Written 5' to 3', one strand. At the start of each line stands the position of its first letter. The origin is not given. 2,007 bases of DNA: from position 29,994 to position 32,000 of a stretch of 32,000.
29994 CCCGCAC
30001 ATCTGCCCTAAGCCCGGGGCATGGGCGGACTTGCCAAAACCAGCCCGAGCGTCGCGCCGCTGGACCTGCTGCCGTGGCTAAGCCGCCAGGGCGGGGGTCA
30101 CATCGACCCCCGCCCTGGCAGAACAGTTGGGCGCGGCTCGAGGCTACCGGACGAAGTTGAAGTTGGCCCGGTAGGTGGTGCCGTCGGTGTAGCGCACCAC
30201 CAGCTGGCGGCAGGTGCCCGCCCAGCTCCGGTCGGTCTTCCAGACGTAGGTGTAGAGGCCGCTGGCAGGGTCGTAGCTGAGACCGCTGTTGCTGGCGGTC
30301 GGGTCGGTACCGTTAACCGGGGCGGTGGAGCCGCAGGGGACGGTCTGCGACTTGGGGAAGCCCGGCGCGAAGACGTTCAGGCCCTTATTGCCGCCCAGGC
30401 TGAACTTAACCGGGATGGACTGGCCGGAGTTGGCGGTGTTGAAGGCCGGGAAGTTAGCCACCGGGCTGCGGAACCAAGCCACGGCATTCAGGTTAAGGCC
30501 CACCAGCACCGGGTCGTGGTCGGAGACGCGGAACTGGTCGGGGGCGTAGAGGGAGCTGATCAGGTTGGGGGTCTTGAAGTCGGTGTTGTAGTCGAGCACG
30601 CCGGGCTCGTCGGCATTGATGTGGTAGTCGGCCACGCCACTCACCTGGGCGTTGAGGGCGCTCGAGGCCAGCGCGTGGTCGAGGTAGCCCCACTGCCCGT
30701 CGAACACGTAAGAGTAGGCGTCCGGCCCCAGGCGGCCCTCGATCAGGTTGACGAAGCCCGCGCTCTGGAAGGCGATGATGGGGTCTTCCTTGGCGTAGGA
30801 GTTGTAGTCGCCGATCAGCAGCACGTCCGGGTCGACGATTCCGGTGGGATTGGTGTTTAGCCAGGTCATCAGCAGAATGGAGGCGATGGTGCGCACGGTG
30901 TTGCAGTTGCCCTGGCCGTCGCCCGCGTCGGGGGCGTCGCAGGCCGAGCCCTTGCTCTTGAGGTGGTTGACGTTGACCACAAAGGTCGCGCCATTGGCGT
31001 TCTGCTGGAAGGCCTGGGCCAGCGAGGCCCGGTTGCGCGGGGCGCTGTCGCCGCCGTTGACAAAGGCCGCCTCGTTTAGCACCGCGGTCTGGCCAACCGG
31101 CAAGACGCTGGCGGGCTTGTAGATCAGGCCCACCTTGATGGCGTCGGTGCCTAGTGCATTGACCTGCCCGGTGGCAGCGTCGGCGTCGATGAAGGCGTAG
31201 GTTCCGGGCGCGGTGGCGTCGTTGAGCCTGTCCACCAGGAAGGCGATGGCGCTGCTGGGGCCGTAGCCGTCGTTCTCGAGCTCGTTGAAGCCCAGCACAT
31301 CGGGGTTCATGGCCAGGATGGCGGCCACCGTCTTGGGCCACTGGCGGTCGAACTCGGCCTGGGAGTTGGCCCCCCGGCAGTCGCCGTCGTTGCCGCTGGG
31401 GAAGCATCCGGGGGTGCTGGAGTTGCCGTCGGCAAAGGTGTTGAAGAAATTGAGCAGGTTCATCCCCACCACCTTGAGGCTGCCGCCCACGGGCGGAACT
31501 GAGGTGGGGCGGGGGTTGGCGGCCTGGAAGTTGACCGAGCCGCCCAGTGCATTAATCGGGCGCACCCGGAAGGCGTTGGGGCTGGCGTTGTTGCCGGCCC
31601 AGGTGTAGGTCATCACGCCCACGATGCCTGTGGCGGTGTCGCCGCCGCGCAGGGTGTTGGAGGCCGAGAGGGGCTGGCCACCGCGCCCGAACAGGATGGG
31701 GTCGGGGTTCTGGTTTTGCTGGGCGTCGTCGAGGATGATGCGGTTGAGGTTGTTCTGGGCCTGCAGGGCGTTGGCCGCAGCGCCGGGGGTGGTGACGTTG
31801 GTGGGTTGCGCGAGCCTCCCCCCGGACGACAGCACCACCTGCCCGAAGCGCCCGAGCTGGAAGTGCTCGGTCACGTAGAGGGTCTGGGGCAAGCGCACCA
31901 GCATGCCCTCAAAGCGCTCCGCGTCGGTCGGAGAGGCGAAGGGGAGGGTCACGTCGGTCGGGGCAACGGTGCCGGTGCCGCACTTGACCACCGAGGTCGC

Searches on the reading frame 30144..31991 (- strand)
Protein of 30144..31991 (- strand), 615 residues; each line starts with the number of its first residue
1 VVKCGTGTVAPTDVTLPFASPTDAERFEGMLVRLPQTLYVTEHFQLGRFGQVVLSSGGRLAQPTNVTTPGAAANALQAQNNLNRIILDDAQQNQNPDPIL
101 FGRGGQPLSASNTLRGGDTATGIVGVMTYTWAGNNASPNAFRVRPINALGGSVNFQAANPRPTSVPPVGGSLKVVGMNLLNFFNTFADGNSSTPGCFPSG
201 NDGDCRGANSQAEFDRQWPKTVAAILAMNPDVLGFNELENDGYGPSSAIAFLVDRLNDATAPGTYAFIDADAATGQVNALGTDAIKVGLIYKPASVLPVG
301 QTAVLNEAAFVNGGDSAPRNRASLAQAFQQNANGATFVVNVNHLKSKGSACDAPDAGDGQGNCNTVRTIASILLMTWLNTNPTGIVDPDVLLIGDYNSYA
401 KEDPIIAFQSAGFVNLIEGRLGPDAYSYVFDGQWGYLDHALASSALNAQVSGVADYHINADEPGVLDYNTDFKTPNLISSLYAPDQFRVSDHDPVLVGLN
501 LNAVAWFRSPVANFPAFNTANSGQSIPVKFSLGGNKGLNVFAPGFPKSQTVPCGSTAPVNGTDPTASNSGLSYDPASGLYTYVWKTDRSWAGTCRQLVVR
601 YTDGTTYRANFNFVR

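Call 40: search_protein_families(library=pfam, proteins=[window:30144-31991:-], max_evalue=0.001)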
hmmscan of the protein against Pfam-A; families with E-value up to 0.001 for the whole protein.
window:30144-31991:- (615 aa): 1 family
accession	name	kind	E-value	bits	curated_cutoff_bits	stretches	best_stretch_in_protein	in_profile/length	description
PF03372.29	Exo_endo_phos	-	1.2e-06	28.9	24.5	1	206-492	6-225/225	Endonuclease/Exonuclease/phosphatase family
